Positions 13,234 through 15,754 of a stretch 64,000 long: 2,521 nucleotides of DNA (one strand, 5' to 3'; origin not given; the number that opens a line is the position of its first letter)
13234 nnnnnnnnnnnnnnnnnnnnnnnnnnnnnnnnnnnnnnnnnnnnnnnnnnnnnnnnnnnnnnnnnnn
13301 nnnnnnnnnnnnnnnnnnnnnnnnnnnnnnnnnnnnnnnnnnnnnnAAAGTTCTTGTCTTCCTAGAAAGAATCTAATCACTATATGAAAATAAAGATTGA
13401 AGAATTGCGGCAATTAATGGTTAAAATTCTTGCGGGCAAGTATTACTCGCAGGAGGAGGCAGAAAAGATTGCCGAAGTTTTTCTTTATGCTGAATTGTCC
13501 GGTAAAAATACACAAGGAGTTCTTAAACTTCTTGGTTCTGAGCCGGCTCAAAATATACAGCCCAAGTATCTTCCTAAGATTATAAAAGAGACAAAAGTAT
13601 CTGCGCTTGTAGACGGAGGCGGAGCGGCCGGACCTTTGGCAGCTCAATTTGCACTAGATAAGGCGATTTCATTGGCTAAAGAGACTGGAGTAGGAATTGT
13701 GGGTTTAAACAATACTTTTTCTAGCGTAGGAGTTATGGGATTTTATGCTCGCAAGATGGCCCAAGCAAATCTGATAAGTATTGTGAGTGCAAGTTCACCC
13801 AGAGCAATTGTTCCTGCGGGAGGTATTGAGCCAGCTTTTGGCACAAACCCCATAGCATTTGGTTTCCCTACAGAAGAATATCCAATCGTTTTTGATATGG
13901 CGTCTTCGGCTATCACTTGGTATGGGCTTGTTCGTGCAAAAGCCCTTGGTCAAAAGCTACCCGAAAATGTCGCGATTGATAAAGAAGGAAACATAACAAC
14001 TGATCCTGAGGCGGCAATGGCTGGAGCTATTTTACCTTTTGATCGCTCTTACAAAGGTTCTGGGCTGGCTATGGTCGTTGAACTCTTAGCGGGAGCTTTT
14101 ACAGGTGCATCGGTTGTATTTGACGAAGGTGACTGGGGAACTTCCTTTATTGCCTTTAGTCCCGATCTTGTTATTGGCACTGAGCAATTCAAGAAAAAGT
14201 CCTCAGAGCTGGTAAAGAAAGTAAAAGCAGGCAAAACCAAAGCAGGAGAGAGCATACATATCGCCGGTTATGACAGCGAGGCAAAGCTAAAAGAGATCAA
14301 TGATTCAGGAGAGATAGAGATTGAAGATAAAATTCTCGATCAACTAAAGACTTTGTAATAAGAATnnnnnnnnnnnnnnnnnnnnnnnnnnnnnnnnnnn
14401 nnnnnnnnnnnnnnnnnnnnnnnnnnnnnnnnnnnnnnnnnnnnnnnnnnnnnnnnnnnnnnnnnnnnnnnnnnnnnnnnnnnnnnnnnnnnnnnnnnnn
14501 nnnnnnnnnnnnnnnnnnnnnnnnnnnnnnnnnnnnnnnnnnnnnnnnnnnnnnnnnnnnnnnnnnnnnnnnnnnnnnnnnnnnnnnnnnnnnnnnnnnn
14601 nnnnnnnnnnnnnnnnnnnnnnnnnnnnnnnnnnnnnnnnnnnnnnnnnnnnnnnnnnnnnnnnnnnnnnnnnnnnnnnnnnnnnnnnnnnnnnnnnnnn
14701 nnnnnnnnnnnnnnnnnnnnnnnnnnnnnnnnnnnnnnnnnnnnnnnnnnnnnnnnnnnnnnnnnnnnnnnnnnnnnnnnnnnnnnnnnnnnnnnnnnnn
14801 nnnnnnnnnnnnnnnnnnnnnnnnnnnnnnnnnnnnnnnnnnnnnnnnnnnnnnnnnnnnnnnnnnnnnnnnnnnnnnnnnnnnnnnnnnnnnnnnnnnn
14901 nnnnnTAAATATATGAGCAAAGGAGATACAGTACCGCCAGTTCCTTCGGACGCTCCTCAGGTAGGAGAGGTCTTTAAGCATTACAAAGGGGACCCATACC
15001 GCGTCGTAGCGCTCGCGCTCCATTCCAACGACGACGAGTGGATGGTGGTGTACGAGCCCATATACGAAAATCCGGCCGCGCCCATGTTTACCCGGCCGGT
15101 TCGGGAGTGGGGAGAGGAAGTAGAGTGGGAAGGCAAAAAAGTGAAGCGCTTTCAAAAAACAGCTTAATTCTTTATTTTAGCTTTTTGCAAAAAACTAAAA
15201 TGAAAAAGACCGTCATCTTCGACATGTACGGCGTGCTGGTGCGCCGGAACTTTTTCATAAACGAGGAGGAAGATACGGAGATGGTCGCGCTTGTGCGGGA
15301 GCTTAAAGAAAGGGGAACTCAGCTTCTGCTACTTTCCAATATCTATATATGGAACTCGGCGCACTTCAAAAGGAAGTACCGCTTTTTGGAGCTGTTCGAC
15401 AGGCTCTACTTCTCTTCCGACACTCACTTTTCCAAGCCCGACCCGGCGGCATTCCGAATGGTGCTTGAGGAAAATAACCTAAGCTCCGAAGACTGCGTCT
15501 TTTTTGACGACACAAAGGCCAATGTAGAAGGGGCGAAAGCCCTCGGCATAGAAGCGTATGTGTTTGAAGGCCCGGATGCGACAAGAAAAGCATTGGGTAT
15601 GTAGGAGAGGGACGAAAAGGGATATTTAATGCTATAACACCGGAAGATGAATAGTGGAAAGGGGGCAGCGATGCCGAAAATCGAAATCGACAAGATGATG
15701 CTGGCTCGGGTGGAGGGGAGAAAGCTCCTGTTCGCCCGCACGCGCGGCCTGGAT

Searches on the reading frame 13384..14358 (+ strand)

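Call 8: search_protein_families(library=pfam, proteins=[window:13384-14358:+], max_evalue=0.001)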
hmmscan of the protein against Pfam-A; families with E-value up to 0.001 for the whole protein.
window:13384-14358:+ (324 aa): 1 family
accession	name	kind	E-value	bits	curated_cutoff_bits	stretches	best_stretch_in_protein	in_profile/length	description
PF02615.19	Ldh_2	-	1e-81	275.1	38.8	1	3-322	1-333/333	Malate/L-lactate dehydrogenase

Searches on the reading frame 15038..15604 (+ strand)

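Call 8: search_protein_families(library=pfam, proteins=[window:15038-15604:+], max_evalue=0.001)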
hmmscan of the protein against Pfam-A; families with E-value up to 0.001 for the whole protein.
window:15038-15604:+ (188 aa): 2 families
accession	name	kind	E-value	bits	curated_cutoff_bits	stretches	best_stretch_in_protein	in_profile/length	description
PF00702.32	Hydrolase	-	4.7e-15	56.9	26.4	1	81-170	102-191/191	haloacid dehalogenase-like hydrolase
PF13419.12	HAD_2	-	2.3e-12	47.8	23.8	1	81-173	83-175/178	Haloacid dehalogenase-like hydrolase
